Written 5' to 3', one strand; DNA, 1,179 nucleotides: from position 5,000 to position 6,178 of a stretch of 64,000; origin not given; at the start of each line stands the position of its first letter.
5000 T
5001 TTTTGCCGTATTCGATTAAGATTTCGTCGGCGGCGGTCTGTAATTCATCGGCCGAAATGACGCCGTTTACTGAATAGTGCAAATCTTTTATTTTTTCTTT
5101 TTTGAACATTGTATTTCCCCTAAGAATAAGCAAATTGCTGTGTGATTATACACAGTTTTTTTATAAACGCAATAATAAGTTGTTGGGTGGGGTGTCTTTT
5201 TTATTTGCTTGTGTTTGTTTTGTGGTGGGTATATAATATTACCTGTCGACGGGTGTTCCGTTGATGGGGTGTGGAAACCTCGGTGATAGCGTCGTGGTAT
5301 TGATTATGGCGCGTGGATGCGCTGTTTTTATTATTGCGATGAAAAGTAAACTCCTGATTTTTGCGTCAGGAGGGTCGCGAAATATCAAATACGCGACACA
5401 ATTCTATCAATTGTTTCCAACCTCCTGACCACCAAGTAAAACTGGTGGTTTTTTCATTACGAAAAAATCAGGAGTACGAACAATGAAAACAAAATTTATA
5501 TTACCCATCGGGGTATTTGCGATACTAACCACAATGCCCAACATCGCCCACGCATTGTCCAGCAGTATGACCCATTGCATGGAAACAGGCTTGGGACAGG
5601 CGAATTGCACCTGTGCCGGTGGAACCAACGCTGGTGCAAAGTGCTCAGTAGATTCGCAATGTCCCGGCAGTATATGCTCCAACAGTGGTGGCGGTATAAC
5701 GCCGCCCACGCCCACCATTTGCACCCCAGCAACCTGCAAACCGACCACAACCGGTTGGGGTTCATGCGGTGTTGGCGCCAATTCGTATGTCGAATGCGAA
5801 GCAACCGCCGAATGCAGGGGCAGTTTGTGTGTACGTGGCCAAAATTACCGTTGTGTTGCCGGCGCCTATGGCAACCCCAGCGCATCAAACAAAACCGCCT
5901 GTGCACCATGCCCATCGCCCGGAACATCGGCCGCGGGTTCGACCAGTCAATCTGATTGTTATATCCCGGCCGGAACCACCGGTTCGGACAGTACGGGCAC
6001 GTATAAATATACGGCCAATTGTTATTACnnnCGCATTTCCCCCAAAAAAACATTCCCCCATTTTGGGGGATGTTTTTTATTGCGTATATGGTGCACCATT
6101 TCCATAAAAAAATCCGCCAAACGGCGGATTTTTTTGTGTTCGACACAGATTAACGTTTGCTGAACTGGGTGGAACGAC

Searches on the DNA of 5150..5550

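Call 8: search_rna_families(source=window, start=5150, end=5550, threshold=evalue, max_evalue=10, show_alignments=3)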
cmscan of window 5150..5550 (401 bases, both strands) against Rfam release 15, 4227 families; matches with E-value up to 10: 4.
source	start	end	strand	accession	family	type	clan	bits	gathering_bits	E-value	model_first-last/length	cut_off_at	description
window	5365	5437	+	RF02221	sRNA-Xcc1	Gene; sRNA;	-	28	53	0.0069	1-87/87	no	sRNA-Xcc1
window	5380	5521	+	RF01931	bxd_3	Gene; lncRNA;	-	17.4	70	8.5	1-137/137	no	Bithoraxoid conserved region 3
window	5290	5332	+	RF00079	OmrA-B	Gene; sRNA;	-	15.8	40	2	1-87/87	no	OmrA-B family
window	5440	5550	-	RF01659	ceN86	Gene; snRNA; snoRNA; CD-box;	-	13.9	40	6.7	1-124/124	no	Caenorhabditis snoRNA ceN86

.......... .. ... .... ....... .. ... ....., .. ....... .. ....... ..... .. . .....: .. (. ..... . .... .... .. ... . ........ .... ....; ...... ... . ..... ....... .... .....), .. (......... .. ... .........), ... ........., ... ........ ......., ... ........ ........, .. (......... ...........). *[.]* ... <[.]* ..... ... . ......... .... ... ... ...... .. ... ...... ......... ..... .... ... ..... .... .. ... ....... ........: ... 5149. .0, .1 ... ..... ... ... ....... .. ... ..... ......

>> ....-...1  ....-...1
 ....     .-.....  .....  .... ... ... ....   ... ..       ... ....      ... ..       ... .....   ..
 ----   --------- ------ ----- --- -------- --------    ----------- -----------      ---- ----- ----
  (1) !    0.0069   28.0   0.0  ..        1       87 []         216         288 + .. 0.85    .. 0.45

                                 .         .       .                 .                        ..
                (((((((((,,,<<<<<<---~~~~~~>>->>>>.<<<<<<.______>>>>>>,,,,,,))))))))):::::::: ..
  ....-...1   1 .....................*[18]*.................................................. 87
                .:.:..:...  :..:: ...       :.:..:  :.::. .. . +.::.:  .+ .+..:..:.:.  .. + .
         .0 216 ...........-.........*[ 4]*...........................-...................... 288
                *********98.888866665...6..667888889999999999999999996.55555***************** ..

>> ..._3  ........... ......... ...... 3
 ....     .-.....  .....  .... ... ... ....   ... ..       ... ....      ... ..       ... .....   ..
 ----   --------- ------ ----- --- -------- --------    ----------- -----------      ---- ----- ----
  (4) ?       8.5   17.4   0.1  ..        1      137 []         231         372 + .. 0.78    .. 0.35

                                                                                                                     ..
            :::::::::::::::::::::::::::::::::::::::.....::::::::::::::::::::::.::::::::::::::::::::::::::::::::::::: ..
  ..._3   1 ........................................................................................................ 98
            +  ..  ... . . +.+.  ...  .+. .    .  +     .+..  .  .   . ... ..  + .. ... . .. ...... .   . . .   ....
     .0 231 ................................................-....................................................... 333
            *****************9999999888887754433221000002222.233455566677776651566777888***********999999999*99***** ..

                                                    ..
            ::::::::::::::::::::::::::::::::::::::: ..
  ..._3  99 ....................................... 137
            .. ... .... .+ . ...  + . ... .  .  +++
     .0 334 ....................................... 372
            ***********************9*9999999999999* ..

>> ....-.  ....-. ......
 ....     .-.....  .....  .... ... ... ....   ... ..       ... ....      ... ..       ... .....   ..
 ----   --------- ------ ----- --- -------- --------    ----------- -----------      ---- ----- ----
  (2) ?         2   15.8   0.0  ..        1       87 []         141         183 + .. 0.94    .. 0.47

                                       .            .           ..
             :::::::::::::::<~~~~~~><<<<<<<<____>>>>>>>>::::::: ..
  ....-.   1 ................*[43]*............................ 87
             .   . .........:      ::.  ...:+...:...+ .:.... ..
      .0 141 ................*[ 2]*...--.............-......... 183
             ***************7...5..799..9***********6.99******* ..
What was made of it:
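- On sRNA-Xcc1 (RF02221): 28.0 bits on copy 1 only (call 8).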

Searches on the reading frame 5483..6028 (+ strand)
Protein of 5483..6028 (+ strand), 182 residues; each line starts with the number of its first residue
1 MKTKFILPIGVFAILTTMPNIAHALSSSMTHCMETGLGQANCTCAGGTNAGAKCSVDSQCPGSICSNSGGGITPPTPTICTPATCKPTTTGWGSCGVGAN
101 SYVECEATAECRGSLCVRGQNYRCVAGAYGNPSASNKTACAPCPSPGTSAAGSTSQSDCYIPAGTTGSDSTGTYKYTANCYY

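Call 17: search_protein_families(library=pfam, proteins=[window:5483-6028:+], max_evalue=1)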
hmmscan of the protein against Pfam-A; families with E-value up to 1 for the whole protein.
window:5483-6028:+ (182 aa): 1 family
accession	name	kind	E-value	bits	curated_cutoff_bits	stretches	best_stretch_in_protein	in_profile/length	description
PF07127.16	Nodulin_late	-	0.052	14.3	30.4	1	100-127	25-51/54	Late nodulin domain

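Call 18: find_related_loci(query=A2, collection=genome_contigs, flank=3000)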
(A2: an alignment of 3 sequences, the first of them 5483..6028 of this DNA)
Query A2 (182 aa) in genome_contigs; peptide patterns used: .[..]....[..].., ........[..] (x = any residue, [..] = any of these).
32 stretches matched a pattern; 7 encode a relative of the query (tblastn E <= 1e-3); 7 distinct loci.
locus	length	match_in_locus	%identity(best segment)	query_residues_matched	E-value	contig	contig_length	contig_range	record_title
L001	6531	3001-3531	35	3-182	1e-19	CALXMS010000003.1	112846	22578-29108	MAG: uncultured Alphaproteobacteria bacterium isolate BRZ_MB__bin43 genome assembly, contig: BRZ_MB__NODE_300_length_112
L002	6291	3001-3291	51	88-182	3e-19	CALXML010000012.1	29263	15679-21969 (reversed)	MAG: uncultured Alphaproteobacteria bacterium isolate BRZ_KL__bin36 genome assembly, contig: BRZ_KL__NODE_1514_length_29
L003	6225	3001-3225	52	103-182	4e-16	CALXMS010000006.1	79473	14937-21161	MAG: uncultured Alphaproteobacteria bacterium isolate BRZ_MB__bin43 genome assembly, contig: BRZ_MB__NODE_498_length_794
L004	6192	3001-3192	55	114-182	7e-16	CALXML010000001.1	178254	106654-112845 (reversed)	MAG: uncultured Alphaproteobacteria bacterium isolate BRZ_KL__bin36 genome assembly, contig: BRZ_KL__NODE_32_length_1782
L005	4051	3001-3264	43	92-182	2e-9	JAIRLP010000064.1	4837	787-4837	MAG: Rickettsiales bacterium isolate Cc175_bin55 k119_2183402, whole genome shotgun sequence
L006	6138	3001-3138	50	140-182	2e-8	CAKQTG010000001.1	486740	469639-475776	MAG: uncultured Alphaproteobacteria bacterium isolate REFINED_METABAT215_TOP10_CONTIGS_1500_ASSEMBLY_K77_MERGED__Hadza_M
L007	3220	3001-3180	43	124-182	9e-7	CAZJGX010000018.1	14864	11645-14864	MAG TPA_asm: uncultured Muribaculaceae bacterium isolate SRP199465_co1_153 genome assembly, contig: NODE_11386_length_14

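Call 66: search_protein_families(library=ncbifam, proteins=[window:5483-6028:+], max_evalue=0.1)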
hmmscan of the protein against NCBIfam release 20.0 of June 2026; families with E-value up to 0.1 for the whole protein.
window:5483-6028:+ (182 aa): 0 families
